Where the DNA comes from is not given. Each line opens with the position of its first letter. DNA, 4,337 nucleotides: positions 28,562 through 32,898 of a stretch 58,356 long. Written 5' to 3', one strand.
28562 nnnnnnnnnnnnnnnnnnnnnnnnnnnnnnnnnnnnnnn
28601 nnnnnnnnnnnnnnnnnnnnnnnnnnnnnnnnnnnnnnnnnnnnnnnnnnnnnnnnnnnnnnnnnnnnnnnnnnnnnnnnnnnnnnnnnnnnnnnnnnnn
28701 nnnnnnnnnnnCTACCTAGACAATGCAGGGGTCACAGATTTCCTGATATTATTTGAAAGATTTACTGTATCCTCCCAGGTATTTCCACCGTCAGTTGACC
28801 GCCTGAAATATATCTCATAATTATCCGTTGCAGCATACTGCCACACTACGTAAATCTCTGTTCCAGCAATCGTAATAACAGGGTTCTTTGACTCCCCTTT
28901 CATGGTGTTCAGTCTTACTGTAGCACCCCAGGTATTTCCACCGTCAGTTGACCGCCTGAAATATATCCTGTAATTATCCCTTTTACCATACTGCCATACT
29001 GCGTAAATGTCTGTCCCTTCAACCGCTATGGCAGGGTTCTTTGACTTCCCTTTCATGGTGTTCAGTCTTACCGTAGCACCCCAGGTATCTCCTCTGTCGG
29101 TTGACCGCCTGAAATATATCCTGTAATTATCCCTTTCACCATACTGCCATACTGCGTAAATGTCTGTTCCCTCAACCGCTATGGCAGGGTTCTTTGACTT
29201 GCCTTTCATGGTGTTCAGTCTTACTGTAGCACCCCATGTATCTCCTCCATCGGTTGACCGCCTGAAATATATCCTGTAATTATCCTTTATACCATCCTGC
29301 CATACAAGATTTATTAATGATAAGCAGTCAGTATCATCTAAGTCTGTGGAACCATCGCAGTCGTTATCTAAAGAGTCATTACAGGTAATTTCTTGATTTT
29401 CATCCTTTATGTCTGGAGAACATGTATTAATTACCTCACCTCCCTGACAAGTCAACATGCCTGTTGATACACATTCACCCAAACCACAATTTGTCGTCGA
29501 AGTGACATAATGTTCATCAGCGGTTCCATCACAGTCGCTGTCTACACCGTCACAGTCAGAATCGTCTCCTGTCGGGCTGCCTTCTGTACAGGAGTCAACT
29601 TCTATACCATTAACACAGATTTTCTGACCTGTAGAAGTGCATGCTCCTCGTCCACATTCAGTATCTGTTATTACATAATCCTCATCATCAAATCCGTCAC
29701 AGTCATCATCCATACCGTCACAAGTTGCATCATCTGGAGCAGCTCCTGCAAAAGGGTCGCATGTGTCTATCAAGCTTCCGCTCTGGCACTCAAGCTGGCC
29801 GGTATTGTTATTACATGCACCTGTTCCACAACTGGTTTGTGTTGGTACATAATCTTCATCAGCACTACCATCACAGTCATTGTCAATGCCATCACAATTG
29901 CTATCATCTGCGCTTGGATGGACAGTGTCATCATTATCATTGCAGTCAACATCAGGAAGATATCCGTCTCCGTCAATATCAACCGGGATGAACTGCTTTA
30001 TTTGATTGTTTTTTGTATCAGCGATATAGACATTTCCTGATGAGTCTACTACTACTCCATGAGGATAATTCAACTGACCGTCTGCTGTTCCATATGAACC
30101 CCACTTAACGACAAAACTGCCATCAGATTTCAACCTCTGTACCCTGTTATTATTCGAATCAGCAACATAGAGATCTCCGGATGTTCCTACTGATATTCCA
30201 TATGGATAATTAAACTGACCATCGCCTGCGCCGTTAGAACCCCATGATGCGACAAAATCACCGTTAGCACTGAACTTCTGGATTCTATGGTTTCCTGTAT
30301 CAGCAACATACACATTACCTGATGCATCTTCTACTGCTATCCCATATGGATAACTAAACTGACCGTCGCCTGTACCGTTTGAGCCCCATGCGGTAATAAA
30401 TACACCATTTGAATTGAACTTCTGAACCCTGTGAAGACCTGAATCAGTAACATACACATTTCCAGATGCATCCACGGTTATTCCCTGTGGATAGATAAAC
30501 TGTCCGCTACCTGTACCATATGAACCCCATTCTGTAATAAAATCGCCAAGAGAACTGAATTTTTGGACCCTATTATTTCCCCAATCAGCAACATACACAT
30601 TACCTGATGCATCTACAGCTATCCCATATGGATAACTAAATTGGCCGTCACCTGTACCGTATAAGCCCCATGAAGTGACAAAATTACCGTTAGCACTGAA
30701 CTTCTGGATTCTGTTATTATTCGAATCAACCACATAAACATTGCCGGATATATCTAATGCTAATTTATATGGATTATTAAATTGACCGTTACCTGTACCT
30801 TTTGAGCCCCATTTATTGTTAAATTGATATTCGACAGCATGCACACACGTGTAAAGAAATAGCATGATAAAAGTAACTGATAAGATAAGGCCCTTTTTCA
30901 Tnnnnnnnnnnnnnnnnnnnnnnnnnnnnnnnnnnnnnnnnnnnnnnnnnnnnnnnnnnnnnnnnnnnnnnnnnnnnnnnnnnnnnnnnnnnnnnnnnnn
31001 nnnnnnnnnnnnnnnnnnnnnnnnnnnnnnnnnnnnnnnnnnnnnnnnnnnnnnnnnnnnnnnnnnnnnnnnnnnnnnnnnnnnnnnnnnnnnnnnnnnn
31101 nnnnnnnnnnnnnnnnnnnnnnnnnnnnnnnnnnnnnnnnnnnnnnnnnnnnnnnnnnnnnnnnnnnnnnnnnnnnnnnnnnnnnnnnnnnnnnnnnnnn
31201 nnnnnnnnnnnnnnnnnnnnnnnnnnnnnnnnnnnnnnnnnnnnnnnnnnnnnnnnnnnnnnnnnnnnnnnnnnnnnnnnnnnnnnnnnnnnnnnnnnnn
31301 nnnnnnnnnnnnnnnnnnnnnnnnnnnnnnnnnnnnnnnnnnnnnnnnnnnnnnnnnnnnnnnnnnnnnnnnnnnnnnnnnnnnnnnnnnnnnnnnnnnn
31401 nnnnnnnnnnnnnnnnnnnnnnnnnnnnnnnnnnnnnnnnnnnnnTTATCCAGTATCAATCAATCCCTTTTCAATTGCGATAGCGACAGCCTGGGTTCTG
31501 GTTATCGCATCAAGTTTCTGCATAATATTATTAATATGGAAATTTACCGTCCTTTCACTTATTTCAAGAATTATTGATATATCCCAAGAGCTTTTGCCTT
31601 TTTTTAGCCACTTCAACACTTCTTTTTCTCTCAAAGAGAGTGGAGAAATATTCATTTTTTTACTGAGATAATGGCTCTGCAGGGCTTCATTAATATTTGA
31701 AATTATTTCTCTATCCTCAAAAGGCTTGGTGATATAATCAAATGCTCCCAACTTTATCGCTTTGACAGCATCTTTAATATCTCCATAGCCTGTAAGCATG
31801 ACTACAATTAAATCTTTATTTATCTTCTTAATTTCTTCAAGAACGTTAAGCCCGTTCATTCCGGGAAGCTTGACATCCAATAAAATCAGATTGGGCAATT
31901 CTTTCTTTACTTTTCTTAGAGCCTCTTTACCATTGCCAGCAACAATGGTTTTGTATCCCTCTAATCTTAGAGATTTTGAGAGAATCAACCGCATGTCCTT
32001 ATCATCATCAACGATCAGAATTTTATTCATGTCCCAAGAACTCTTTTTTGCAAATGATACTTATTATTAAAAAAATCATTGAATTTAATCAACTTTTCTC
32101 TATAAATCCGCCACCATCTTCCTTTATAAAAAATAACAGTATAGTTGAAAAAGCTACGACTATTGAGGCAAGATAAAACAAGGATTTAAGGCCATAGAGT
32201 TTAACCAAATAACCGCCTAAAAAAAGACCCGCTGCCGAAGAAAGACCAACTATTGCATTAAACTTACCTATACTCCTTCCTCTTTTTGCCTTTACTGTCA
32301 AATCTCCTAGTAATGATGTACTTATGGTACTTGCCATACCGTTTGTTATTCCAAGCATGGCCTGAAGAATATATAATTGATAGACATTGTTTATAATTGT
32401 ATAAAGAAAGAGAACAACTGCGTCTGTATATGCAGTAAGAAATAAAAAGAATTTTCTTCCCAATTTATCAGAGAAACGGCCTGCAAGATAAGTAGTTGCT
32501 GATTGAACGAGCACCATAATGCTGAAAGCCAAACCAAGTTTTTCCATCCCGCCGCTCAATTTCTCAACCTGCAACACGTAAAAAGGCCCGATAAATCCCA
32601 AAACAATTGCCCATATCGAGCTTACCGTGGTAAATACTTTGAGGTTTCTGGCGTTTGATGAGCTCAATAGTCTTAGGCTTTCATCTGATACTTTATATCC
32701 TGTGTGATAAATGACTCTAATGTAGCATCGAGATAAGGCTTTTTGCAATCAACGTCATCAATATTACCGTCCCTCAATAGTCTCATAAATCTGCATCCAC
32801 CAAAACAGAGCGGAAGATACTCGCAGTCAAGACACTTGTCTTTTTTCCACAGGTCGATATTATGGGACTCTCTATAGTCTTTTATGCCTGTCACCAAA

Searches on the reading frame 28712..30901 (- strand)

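Call 4: search_protein_families(library=ncbifam, proteins=[window:28712-30901:-], max_evalue=0.01)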
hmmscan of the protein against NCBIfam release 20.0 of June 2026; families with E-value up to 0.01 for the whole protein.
window:28712-30901:- (729 aa): 8 families
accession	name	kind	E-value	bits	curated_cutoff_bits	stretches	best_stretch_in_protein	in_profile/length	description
NF035926.1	scyF_NHL_VPEP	equivalog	1.1e-64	218.9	350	3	134-264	150-280/376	scytonemin biosynthesis PEP-CTERM protein ScyF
NF033206.1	ScyE_fam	subfamily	2.1e-12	47.2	80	0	41-74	139-171/333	ScyD/ScyE family protein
NF047780.1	LIC12708_fam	subfamily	3.6e-09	36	150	1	72-249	40-200/391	LIC_12708 family protein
NF000022.1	stregra_B_VgbA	exception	2.1e-08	33.6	600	2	138-303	17-166/299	streptogramin B lyase Vgb(A)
NF040591.1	choice_anch_O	subfamily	3.4e-08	32.6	125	1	692-724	534-566/670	choice-of-anchor O protein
NF000096.1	stregra_B_VgbB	exception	1.2e-06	27.9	600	1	140-303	19-166/295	streptogramin B lyase Vgb(B)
NF045728.1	glycosyl_F510_1955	equivalog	4.9e-05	22.7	175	1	547-717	75-218/246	F510_1955 family glycosylhydrolase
NF033662.1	acid_disulf_rpt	repeat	0.002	17.8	41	1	501-527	1-27/32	acidic double-disulfide repeat-containing protein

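Call 5: search_protein_families(library=pfam, proteins=[window:28712-30901:-], max_evalue=0.01)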
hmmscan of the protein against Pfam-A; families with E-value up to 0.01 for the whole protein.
window:28712-30901:- (729 aa): 15 families
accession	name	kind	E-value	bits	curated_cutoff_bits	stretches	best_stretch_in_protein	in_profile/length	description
PF01436.27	NHL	-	3.3e-55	181.9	20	6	277-304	1-28/28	NHL repeat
PF08450.18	SGL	-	4.4e-17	62.9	26.3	1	55-125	148-220/246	SMP-30/Gluconolactonase/LRE-like region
PF17170.10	DUF5128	-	7.4e-14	52.1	22.9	3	100-162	54-117/321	6-bladed beta-propeller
PF24684.1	Vgb_lyase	-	5.4e-12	45.6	50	1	51-300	64-286/290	Virginiamycin B lyase family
PF13088.12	BNR_2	-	5.9e-12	46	31.4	1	543-716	19-255/277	BNR repeat-like domain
PF11617.13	Cu-binding_MopE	-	1.4e-11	44.8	27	1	319-349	1-30/30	Putative metal-binding motif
PF25021.1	TEN_NHL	-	1.1e-09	38.2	27.1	1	134-177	140-181/357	Teneurin NHL domain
PF06739.17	SBBP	-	4e-09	36.7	20.5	3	131-152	8-29/38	Beta-propeller repeat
PF22701.2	Mala_s_1-like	-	7.4e-09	36.1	27.5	1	47-166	45-160/195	Mal s 1 allergenic protein-like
PF13449.12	Phytase-like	-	1.8e-06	28.5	27.6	0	187-220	72-104/284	Esterase-like activity of phytase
PF02393.21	US22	-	8.9e-06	26.2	35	0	83-115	72-105/124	US22 like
PF16179.11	RHD_dimer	-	6.9e-05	23.3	28.3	0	680-718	15-53/103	Rel homology dimerisation domain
PF21471.3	Reelin_subrepeat-B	-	0.00083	19.6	27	0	640-667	54-81/127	Reelin subrepeat B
PF01731.26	Arylesterase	-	0.0021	18.7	21.3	0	181-208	52-79/86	Arylesterase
PF06977.17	SdiA-regulated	-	0.0059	16.2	21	0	52-105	183-239/249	SdiA-regulated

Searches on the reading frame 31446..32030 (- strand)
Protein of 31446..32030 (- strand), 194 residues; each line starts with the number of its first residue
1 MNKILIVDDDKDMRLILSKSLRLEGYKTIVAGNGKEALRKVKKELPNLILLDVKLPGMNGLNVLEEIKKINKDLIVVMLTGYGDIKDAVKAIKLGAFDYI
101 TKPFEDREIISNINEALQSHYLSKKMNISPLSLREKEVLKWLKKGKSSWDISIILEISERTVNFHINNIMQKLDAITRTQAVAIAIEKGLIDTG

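Call 4: search_protein_families(library=ncbifam, proteins=[window:31446-32030:-], max_evalue=0.01)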
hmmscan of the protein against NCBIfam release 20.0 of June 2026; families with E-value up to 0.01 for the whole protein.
window:31446-32030:- (194 aa): 119 families (the best 25 are shown)
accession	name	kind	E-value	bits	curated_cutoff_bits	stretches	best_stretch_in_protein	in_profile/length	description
NF006900.1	PRK09390.1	equivalog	2.7e-34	118.5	255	1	3-188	6-200/203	response regulator FixJ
NF051870.1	NAssimRespRegNtrX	equivalog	1e-30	107.1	600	1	1-126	1-128/452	nitrogen assimilation response regulator NtrX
NF008469.0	PRK11361.1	equivalog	1.1e-30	106.8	714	1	2-126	5-129/461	acetoacetate metabolism transcriptional regulator AtoC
NF045944.1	ResRegRpaBCyano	equivalog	1.4e-28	99.8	330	1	5-121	1-116/229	response regulator transcription factor RpaB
NF040534.1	resp_reg_YycF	equivalog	1.9e-28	99.3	340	1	3-124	2-122/231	response regulator YycF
TIGR01818.1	ntrC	equivalog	2.7e-28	99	558.6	1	4-125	1-122/463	nitrogen regulation protein NR(I)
NF040689.1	MtrAB_MtrA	equivalog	7.8e-28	97.3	300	1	4-127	1-125/219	MtrAB system response regulator MtrA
TIGR02154.1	PhoB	equivalog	2.9e-27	95.5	296.2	1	2-120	3-123/226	phosphate regulon transcriptional regulator PhoB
NF008199.0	PRK10955.1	equivalog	1.4e-26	93.9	341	1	1-125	1-123/232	envelope stress response regulator transcription factor CpxR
NF033791.1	ActR_PrrA_rreg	equivalog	4e-26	92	250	1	3-117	3-117/173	ActR/PrrA/RegA family redox response regulator transcription factor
NF053512.1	nitric_RR_NosR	exception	1.4e-25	90.2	400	1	4-125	1-123/422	response regulator c-di-GMP phosphodiesterase, NosR family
NF040749.1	tetrathio_RR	equivalog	2.1e-25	89.6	290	1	4-177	2-180/191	tetrathionate respiration response regulator TtrR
NF047785.1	respo_reg_MadR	equivalog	3.4e-25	88.6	300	1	3-191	2-209/209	MadR family response regulator transcription factor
NF047793.1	ResRegPgtA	equivalog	5.5e-25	88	650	1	3-120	7-124/414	two-component system response regulator PgtA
NF008176.1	PRK10923.1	equivalog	1.6e-24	86.3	620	1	3-125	5-126/469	nitrogen regulation protein NR(I)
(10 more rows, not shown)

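Call 5: search_protein_families(library=pfam, proteins=[window:31446-32030:-], max_evalue=0.01)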
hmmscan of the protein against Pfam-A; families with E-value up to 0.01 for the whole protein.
window:31446-32030:- (194 aa): 2 families
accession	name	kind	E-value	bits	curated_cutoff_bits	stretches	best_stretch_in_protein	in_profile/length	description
PF00072.30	Response_reg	-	9.9e-33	113.1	30.2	1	4-113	1-110/111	Response regulator receiver domain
PF00196.25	GerE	-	1.4e-20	73.1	23.5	1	130-185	2-57/57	Bacterial regulatory proteins, luxR family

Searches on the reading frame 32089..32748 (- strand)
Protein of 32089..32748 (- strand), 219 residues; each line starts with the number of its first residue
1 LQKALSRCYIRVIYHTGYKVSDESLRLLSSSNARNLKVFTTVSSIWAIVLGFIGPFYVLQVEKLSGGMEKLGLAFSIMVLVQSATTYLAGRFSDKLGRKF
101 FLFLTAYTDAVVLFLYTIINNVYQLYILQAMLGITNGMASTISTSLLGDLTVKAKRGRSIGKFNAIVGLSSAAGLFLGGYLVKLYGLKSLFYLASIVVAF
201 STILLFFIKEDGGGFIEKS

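Call 4: search_protein_families(library=ncbifam, proteins=[window:32089-32748:-], max_evalue=0.01)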
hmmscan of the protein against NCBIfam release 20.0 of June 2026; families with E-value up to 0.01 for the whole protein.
window:32089-32748:- (219 aa): 48 families (the best 25 are shown)
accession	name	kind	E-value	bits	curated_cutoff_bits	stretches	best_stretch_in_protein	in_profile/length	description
TIGR00880.1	2_A_01_02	superfamily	1.5e-15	57.5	131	1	75-209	4-138/141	multidrug resistance protein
NF007372.0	PRK09874.1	equivalog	8.8e-15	54.7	571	1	45-211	29-196/408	multidrug efflux MFS transporter MdtG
NF012174.0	tet_MFS_A_B_C_D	equivalog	3.3e-12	45.9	475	1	45-208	13-177/382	Tet(A)/Tet(B)/Tet(C) family tetracycline efflux MFS transporter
TIGR00881.1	2A0104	subfamily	5.9e-10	38.7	407.75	1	68-211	29-174/379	phosphoglycerate transporter protein PgtP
TIGR00900.1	2A0121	subfamily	3.7e-09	36.4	319.6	1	57-209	25-178/364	H+ Antiporter protein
NF012186.0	tet_MFS_D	exception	4.4e-09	35.8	775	1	70-208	42-178/394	tetracycline efflux MFS transporter Tet(D)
NF008314.0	PRK11102.1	equivalog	6.1e-09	35.6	303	1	73-210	49-187/396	Bcr/CflA family multidrug efflux MFS transporter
NF012187.0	tet_MFS_E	exception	9.9e-09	34.7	820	1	68-208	40-178/405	tetracycline efflux MFS transporter Tet(E)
NF012207.0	tet_MFS_H_J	exception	3.9e-08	32.7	700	1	68-206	40-178/392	Tet(H)/Tet(J) family tetracycline efflux MFS transporter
TIGR00710.1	efflux_Bcr_CflA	subfamily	4e-08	33.1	200.9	1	75-210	46-181/385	Bcr/CflA family efflux MFS transporter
NF012190.1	tet_MFS_B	exception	4.3e-08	32.6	850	1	69-209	41-180/400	tetracycline efflux MFS transporter Tet(B)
NF012193.0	tet_MFS_A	exception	4.9e-08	32.3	840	1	68-197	41-168/394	tetracycline efflux MFS transporter Tet(A)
NF012177.1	tet_MFS_42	exception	1.1e-07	31.5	850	1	38-209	4-175/411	tetracycline efflux MFS transporter Tet(42)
TIGR00895.1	2A0115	subfamily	1.1e-07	31.2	418.55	1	71-208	54-192/398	aromatic acid/H+ symport family MFS transporter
NF012194.0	tet_MFS_J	exception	1.2e-07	31.1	870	1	45-199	14-169/398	tetracycline efflux MFS transporter Tet(J)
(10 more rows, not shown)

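Call 5: search_protein_families(library=pfam, proteins=[window:32089-32748:-], max_evalue=0.01)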
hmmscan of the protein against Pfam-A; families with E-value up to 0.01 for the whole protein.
window:32089-32748:- (219 aa): 4 families
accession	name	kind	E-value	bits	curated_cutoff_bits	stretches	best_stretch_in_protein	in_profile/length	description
PF07690.21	MFS_1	-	4.3e-23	82.2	33.4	1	49-209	11-174/347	Major Facilitator Superfamily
PF00083.30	Sugar_tr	-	2.4e-08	33.8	22.3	1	70-210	47-193/452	Sugar (and other) transporter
PF12832.13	MFS_1_like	-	4.5e-08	33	25.2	1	33-192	211-372/373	MFS_1 like family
PF06609.19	TRI12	-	0.0033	16.4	23.2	1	66-205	75-213/599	Fungal trichothecene efflux pump (TRI12)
